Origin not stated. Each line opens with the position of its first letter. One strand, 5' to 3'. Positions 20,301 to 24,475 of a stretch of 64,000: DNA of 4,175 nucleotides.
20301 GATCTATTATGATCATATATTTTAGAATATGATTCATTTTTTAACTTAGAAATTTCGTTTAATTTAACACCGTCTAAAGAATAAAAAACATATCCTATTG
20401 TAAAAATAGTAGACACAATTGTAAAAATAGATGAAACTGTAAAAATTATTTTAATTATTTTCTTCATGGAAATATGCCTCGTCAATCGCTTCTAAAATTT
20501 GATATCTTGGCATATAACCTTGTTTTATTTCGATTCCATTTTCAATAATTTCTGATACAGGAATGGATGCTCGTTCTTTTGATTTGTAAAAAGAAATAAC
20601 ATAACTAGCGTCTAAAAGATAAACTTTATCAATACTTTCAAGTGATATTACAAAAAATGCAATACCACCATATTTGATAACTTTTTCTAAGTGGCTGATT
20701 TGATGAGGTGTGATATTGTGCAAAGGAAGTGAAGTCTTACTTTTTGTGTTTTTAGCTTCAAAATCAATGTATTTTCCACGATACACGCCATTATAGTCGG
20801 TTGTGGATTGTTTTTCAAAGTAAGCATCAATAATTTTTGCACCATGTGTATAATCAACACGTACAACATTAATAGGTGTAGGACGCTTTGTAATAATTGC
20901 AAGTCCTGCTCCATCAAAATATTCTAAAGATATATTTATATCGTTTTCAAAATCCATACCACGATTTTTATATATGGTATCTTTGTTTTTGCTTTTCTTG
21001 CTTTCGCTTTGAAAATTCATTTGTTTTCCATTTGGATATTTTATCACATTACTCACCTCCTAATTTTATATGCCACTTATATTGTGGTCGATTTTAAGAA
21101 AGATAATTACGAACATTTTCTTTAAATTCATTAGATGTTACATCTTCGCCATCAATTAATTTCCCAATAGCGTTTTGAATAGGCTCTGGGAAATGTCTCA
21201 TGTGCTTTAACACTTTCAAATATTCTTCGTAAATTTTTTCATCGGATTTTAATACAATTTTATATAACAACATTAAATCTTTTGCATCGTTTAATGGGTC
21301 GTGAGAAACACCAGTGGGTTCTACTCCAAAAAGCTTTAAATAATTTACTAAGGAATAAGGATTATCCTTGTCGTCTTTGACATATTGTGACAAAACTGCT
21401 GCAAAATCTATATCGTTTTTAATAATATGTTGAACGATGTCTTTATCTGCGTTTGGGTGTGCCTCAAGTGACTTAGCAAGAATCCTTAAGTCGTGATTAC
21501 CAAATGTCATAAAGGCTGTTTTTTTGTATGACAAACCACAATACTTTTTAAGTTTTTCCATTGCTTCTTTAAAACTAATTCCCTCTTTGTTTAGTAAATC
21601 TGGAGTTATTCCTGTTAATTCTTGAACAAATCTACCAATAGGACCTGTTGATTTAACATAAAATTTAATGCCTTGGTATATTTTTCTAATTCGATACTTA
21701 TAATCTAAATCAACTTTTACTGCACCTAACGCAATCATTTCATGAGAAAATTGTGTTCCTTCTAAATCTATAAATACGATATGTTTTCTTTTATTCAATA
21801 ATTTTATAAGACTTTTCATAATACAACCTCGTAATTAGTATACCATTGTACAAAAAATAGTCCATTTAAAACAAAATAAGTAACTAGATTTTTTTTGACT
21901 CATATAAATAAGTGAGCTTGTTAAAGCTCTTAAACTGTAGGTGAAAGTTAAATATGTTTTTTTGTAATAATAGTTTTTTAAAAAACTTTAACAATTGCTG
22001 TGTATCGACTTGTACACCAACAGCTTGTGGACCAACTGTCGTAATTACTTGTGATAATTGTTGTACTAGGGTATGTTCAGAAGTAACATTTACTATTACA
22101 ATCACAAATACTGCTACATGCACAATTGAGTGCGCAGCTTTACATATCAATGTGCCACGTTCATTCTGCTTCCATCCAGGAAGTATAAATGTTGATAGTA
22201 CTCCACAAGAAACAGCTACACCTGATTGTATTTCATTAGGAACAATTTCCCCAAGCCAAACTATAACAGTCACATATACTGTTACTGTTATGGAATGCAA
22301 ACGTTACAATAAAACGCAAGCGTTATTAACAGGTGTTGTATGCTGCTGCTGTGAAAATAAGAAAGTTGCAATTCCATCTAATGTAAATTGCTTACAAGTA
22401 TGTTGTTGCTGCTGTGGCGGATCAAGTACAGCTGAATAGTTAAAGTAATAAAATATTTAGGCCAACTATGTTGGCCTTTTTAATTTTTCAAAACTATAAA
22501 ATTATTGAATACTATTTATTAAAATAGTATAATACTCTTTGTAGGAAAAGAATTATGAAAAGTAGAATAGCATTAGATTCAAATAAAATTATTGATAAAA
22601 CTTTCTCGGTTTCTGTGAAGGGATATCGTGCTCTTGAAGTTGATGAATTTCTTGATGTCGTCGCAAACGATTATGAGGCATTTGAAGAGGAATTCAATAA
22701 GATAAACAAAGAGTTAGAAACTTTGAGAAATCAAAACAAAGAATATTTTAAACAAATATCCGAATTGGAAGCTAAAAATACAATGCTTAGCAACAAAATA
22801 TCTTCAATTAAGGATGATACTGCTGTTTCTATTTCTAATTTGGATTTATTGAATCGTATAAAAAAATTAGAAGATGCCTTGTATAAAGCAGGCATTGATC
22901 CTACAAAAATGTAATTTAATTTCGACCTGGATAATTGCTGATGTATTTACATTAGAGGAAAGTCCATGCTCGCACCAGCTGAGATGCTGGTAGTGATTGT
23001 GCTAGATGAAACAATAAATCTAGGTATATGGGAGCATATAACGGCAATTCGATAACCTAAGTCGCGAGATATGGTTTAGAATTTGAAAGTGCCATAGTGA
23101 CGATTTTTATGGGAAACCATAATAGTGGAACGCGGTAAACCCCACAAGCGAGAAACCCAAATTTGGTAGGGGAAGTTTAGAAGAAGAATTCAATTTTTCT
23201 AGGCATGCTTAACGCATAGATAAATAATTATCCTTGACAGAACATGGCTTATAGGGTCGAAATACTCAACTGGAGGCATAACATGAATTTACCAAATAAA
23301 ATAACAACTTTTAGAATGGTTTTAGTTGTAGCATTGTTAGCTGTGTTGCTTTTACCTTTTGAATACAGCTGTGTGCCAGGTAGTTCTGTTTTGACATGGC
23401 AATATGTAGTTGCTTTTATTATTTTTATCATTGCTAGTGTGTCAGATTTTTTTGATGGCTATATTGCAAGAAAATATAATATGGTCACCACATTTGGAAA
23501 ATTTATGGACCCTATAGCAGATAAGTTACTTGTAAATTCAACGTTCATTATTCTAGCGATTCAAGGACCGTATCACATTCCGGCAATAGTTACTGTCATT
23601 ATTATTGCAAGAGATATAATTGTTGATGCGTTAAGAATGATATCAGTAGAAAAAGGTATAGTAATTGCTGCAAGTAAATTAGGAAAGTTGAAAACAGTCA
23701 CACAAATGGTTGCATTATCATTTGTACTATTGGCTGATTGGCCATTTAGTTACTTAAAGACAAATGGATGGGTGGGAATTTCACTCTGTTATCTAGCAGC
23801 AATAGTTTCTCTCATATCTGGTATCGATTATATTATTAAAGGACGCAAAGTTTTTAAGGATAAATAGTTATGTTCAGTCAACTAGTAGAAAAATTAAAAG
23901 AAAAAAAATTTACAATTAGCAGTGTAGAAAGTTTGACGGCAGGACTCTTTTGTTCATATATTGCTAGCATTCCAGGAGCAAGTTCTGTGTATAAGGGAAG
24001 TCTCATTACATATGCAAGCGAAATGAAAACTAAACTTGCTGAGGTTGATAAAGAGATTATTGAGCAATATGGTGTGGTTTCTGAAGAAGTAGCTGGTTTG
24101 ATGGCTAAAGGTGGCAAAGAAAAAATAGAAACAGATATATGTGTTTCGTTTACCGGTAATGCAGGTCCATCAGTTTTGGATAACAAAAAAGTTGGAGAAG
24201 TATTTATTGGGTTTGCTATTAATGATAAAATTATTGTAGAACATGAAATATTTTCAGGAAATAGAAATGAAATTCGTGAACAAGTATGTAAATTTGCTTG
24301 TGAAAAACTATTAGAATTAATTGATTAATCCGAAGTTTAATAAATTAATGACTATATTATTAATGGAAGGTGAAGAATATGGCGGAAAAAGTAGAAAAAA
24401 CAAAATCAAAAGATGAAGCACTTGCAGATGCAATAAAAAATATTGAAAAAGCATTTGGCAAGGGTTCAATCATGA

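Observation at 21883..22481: Extremely cysteine-rich 161-aa protein (CCCC / CCCCC runs) in the recU-gpsB interval: candidate disulfide-crosslinked spore-surface protein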

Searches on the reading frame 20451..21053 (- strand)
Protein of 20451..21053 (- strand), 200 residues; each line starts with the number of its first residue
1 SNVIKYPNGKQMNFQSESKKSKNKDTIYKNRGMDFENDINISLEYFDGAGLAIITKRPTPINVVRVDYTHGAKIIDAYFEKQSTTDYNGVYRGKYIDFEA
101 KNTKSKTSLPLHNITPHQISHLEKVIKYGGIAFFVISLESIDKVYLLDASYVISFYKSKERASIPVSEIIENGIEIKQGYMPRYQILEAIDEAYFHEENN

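Call 7: search_protein_families(library=pfam, proteins=[window:20451-21053:-])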
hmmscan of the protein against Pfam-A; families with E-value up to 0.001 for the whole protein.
window:20451-21053:- (200 aa): 1 family
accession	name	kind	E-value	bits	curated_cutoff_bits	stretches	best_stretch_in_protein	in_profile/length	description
PF03838.20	RecU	-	2.9e-51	174.1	25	1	31-191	1-162/162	Recombination protein U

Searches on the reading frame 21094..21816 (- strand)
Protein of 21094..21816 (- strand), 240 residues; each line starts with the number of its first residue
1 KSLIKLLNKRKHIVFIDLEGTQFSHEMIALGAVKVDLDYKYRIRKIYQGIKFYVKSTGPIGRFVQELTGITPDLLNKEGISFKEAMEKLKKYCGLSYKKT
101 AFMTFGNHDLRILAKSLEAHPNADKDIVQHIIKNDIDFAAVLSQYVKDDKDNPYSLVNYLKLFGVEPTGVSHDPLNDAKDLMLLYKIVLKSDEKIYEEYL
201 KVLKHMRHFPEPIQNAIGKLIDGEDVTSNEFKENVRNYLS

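Call 7: search_protein_families(library=pfam, proteins=[window:21094-21816:-])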
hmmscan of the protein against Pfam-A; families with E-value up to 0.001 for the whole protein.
window:21094-21816:- (240 aa): 0 families

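Call 43: search_protein_families(library=ncbifam, proteins=[window:21094-21816:-], max_evalue=1)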
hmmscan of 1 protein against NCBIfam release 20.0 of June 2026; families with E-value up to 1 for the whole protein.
window:21094-21816:- (240 aa): 9 families
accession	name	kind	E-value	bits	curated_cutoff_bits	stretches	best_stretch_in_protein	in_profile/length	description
NF005838.0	PRK07748.1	equivalog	1.3e-09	37.9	169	1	21-195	23-183/207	3'-5' exonuclease KapD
NF001688.0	PRK00448.1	equivalog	1.4e-07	29.4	873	1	9-195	422-591/1445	PolC-type DNA polymerase III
TIGR01405.1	polC_Gram_pos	equivalog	6.3e-06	24.2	1043.45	1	11-193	190-355/1211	DNA polymerase III subunit alpha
NF006615.0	PRK09182.1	subfamily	3.4e-05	22.7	207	1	10-83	49-125/307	3'-5' exonuclease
NF005836.0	PRK07740.1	equivalog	4.4e-05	23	261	1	12-192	60-226/244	hypothetical protein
NF005570.0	PRK07247.1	equivalog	0.00038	20.4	226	1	17-194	11-171/195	3'-5' exonuclease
NF001204.0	PRK00166.1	equivalog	0.0025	17.2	176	1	96-135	54-93/276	symmetrical bis(5'-nucleosyl)-tetraphosphatase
NF005981.0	PRK08074.1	equivalog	0.01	13.8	789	1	11-92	3-81/931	ATP-dependent DNA helicase DinG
TIGR04140.1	chp_AF_0576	subfamily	0.1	12.6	45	0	179-205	35-61/66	TIGR04140 family protein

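Call 44: search_protein_families(library=pfam, proteins=[window:21094-21816:-], max_evalue=1)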
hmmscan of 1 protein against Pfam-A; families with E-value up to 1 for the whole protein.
window:21094-21816:- (240 aa): 3 families
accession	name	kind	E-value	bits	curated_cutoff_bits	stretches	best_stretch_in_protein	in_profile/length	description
PF16064.11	DUF4806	-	0.026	15.3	25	1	174-225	8-58/90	Domain of unknown function (DUF4806)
PF00149.33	Metallophos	-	0.095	13.6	21.5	1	82-165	50-116/191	Calcineurin-like phosphoesterase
PF16406.10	DUF5014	-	0.095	13.6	30.2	1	101-154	16-69/90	Domain of unknown function (DUF5014)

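Call 45: search_solved_structures(query=window:21094-21816:-, max_evalue=0.01)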
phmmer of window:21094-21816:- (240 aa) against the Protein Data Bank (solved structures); distinct sequences matched with E-value up to 0.01: 0.

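Call 93: search_protein_families(library=padloc, proteins=[window:21094-21816:-], max_evalue=0.01)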
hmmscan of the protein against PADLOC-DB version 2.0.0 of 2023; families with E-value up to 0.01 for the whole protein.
window:21094-21816:- (240 aa): 0 families

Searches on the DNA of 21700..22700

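Call 91: search_rna_families(source=window, start=21700, end=22700, threshold=evalue, max_evalue=1)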
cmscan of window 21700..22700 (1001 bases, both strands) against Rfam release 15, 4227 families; matches with E-value up to 1: 1.
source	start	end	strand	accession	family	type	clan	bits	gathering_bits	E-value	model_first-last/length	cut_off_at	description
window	22454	22544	-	RF00394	SNORA4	Gene; snRNA; snoRNA; HACA-box;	CL00023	22.8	56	0.9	1-141/141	no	Small nucleolar RNA SNORA4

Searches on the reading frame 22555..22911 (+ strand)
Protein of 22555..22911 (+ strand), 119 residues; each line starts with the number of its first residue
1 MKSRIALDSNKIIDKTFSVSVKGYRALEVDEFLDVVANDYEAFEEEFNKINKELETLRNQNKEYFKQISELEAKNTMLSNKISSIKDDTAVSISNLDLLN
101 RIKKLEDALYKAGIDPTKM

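Call 7: search_protein_families(library=pfam, proteins=[window:22555-22911:+])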
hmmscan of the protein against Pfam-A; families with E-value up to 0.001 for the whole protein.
window:22555-22911:+ (119 aa): 3 families
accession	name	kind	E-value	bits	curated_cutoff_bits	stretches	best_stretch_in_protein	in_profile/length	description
PF05103.18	DivIVA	-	2e-10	41.2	28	1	11-79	5-71/131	DivIVA protein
PF06810.17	Phage_scaffold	-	0.00015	22.2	35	1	29-111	16-105/170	Phage capsid assembly scaffolding protein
PF06367.22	Drf_FH3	-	0.00035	20.9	27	1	29-102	93-169/193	Diaphanous FH3 Domain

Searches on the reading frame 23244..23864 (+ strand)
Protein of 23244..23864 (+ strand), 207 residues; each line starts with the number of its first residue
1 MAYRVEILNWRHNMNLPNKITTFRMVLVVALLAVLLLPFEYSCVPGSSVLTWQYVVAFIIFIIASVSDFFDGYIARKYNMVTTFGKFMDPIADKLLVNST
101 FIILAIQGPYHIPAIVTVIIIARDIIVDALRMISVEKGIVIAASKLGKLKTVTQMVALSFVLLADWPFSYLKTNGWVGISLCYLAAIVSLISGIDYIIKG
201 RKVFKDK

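Call 7: search_protein_families(library=pfam, proteins=[window:23244-23864:+])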
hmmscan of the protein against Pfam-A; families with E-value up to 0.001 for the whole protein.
window:23244-23864:+ (207 aa): 1 family
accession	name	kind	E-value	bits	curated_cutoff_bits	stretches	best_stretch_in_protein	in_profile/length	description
PF01066.26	CDP-OH_P_transf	-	3.9e-41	141.4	22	1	14-177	1-138/152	CDP-alcohol phosphatidyltransferase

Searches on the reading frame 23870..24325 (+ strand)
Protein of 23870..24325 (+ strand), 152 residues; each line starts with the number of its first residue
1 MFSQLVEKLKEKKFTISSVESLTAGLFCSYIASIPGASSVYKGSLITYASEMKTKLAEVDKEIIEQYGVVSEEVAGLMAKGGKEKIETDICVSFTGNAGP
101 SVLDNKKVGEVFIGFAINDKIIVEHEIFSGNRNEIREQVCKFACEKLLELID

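Call 7: search_protein_families(library=pfam, proteins=[window:23870-24325:+])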
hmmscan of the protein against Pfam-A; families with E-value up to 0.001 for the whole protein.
window:23870-24325:+ (152 aa): 1 family
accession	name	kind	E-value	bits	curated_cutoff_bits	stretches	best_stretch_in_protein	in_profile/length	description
PF02464.23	CinA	-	8.6e-48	162.3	23.5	1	3-150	6-154/155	Competence-damaged protein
